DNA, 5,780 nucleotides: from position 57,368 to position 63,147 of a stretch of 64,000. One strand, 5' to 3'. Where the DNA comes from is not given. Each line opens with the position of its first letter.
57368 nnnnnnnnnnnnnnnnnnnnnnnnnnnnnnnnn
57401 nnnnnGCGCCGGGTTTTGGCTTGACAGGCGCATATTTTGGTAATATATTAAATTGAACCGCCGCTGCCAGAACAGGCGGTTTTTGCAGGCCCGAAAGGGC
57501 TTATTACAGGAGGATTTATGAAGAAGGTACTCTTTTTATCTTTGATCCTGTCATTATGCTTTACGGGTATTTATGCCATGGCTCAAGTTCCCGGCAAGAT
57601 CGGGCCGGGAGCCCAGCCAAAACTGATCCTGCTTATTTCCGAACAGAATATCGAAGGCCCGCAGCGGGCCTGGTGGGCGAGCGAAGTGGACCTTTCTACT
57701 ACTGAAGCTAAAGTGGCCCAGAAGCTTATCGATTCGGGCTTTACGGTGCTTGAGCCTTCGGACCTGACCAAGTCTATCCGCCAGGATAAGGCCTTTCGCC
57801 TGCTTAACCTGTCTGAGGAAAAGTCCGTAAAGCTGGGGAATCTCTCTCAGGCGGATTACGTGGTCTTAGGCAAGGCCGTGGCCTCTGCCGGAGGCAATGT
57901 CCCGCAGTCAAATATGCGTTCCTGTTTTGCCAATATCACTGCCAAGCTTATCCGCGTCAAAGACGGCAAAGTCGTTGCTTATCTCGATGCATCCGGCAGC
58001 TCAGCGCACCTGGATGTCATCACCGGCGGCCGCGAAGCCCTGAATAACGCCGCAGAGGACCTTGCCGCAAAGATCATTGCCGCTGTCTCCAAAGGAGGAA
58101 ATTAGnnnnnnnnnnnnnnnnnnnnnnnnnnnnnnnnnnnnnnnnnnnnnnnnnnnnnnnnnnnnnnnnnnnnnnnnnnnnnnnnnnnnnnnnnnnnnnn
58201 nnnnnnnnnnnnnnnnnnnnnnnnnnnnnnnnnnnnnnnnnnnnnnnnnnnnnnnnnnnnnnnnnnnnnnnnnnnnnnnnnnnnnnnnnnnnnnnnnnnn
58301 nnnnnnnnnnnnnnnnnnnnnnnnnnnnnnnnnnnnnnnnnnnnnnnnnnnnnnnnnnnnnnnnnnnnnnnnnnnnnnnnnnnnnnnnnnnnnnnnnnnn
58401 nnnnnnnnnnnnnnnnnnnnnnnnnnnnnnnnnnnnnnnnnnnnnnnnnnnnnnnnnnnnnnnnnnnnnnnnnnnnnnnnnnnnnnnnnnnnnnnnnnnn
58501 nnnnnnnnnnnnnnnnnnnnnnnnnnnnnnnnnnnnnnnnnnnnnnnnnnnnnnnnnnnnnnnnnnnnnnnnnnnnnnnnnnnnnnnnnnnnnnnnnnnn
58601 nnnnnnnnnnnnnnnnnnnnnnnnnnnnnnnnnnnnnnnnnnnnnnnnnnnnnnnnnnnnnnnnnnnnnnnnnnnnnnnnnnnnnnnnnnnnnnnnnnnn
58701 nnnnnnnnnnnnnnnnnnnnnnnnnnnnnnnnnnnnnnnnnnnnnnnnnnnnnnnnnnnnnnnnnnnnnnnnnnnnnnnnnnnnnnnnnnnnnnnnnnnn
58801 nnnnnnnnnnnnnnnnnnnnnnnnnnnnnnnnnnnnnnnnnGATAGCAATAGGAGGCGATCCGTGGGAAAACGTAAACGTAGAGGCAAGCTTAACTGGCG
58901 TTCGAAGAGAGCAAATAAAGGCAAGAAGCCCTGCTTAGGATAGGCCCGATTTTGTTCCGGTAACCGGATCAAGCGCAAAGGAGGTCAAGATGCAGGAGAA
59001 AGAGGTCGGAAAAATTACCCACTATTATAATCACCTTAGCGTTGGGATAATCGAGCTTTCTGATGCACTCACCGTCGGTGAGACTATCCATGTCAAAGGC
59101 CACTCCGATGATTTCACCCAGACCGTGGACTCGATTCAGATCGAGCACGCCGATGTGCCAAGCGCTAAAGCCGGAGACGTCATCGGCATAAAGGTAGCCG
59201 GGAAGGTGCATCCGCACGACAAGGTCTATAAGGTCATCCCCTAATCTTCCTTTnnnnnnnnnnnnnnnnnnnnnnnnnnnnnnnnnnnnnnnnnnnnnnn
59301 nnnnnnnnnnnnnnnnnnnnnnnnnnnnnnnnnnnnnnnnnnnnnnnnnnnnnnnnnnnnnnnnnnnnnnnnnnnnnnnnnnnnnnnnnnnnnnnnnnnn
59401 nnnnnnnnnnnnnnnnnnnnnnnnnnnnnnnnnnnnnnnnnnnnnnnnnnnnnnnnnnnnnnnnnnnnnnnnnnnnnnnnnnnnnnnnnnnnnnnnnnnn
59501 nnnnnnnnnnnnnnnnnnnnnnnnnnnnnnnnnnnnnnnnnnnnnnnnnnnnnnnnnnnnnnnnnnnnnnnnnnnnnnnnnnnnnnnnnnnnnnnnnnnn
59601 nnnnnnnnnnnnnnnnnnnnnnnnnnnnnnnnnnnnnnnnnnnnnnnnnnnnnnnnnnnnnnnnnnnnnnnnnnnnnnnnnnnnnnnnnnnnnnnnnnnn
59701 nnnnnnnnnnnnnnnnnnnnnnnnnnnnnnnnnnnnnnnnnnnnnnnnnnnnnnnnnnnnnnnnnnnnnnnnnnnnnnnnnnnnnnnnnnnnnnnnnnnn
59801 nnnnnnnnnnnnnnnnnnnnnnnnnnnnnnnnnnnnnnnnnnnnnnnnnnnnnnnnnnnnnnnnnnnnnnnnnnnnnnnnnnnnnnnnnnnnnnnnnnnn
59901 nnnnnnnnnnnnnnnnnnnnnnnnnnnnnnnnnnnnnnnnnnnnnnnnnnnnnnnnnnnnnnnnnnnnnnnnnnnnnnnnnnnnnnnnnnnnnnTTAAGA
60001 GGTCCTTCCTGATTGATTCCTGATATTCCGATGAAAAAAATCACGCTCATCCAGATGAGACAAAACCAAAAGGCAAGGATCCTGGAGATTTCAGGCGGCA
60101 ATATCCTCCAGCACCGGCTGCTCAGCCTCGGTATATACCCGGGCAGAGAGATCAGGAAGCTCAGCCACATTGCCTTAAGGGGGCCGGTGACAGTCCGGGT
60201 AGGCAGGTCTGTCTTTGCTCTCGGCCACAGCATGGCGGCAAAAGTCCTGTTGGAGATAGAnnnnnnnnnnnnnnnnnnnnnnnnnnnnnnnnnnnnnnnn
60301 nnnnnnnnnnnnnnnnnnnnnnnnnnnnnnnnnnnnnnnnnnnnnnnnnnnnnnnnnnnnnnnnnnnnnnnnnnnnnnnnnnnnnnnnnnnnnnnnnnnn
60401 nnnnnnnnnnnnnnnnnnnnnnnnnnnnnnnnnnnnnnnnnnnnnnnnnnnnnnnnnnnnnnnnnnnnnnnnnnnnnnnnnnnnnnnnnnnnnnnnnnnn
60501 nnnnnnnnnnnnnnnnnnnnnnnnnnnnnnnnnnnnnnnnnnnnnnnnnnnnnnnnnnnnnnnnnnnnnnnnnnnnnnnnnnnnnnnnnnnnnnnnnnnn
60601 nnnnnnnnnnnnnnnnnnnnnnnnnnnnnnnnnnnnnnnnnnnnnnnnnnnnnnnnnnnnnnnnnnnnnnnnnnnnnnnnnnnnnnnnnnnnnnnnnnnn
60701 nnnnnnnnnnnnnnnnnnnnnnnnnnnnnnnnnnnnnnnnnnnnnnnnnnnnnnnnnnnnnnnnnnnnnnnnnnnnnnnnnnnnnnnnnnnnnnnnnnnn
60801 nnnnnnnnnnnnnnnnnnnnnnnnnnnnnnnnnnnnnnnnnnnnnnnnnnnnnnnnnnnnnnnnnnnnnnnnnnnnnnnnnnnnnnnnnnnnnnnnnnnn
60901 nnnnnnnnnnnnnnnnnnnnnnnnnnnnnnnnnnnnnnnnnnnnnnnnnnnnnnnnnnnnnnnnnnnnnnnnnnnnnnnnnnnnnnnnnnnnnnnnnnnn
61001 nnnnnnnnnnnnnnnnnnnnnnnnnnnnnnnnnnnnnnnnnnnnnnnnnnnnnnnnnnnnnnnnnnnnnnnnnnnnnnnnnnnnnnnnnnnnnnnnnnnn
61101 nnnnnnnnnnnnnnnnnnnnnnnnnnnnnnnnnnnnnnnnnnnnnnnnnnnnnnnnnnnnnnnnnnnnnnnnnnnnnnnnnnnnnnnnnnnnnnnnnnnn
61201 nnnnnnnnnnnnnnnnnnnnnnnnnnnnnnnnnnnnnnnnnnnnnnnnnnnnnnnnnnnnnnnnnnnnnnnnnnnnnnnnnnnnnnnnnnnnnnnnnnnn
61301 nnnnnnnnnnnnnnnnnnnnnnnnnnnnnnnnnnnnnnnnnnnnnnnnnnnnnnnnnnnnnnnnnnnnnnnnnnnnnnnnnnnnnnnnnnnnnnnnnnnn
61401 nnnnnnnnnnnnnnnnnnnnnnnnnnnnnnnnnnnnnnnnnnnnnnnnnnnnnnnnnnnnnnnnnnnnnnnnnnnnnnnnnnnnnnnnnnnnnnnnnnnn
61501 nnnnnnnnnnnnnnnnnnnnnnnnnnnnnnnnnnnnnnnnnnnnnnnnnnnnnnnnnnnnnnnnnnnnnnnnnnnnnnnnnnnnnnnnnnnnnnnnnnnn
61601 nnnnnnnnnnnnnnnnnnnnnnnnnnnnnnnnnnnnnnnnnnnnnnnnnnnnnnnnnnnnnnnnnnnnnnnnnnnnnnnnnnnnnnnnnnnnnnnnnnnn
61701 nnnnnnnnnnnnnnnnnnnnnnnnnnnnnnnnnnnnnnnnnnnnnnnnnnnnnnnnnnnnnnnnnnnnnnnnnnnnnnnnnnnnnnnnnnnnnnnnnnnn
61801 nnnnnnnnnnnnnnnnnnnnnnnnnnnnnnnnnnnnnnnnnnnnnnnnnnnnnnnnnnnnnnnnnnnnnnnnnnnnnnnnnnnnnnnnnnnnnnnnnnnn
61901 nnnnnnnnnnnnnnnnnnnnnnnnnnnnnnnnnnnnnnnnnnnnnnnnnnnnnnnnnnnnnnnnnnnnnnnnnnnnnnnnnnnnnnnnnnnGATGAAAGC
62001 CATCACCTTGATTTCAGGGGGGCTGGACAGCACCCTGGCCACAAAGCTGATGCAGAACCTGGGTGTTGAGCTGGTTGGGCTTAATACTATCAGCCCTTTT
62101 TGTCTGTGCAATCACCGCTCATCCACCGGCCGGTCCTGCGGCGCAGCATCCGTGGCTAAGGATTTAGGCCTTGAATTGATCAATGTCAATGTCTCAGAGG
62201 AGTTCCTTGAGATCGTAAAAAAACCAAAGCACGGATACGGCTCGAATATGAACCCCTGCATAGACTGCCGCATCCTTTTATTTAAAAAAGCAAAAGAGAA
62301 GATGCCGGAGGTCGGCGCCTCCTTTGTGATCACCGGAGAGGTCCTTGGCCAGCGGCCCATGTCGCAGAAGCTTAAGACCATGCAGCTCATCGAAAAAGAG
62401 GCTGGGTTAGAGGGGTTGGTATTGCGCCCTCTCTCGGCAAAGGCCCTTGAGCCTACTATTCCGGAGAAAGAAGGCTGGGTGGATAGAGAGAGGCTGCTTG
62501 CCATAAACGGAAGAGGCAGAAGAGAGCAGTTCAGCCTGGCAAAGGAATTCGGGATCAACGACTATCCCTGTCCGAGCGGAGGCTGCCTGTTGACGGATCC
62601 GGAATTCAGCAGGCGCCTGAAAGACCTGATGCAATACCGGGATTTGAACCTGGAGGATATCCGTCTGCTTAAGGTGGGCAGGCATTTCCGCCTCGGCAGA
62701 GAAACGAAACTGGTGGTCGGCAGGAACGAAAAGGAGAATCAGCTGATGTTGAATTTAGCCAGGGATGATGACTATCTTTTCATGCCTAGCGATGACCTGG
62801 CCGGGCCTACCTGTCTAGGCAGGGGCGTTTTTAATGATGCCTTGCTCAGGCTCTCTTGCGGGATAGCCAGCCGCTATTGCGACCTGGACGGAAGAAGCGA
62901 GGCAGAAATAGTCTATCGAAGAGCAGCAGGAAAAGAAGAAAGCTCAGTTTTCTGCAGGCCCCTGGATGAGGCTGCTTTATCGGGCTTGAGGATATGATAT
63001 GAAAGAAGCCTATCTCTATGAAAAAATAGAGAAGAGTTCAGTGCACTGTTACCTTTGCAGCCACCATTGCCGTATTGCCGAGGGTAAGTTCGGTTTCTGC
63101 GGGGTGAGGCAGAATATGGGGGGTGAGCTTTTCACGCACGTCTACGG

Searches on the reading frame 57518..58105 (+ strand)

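Call 50: search_protein_families(library=pfam, proteins=[window:57518-58105:+], max_evalue=0.001)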
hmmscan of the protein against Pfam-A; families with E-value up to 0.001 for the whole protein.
window:57518-58105:+ (195 aa): 1 family
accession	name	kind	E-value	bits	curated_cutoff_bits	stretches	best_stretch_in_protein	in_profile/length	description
PF03783.19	CsgG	-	0.0001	22.2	20.8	1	48-171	26-161/210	Curli production assembly/transport component CsgG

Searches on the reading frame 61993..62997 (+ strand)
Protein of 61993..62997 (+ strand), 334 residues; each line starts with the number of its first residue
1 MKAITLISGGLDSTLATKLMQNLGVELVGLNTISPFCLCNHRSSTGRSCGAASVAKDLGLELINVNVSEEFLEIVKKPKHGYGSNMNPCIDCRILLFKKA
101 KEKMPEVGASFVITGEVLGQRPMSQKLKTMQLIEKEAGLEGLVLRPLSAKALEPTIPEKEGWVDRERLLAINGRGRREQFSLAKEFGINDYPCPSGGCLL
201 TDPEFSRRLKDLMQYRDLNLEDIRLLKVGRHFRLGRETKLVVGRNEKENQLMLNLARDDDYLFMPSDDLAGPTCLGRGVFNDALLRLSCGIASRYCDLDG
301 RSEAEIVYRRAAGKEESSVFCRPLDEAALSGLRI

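Call 71: find_encoding_contigs(protein=window:61993-62997:+, flank=10000, max_places=3)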
Protein window:61993-62997:+ (334 aa): 8 contigs read that carry it; 3 places shown.
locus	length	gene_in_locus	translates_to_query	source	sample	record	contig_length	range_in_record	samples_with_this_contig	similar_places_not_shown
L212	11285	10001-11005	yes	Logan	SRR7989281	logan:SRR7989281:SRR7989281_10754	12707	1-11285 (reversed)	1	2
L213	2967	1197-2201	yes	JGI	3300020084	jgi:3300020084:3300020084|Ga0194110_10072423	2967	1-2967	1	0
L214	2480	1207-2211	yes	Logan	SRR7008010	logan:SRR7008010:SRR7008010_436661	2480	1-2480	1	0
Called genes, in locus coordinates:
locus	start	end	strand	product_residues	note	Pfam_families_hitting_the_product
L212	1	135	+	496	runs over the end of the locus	PF02585:PIG-L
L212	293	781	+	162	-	PF04008:Adenosine_kin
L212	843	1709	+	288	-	PF03279:Lip_A_acyltrans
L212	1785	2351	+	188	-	PF02632:BioY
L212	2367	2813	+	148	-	PF00571:CBS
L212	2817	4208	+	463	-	PF02040:ArsB (weak), PF03600:CitMHS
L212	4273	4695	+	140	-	-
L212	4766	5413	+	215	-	PF00702:Hydrolase, PF12710:HAD (weak), PF13419:HAD_2, PF13242:Hydrolase_like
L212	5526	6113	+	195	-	-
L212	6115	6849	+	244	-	PF03783:CsgG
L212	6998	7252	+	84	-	PF03144:GTP_EFTU_D2 (faint)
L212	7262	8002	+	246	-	PF02535:Zip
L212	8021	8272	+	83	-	PF04023:FeoA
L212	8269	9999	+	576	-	PF01926:MMR_HSR1, PF02421:FeoB_N, PF07670:Gate, PF07664:FeoB_C, PF07670:Gate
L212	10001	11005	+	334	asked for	PF02568:ThiI, PF03054:tRNA_Me_trans (weak), PF18297:NFACT-R_2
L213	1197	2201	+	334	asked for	PF02568:ThiI, PF03054:tRNA_Me_trans (weak), PF18297:NFACT-R_2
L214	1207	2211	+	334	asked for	PF02568:ThiI, PF03054:tRNA_Me_trans (weak), PF18297:NFACT-R_2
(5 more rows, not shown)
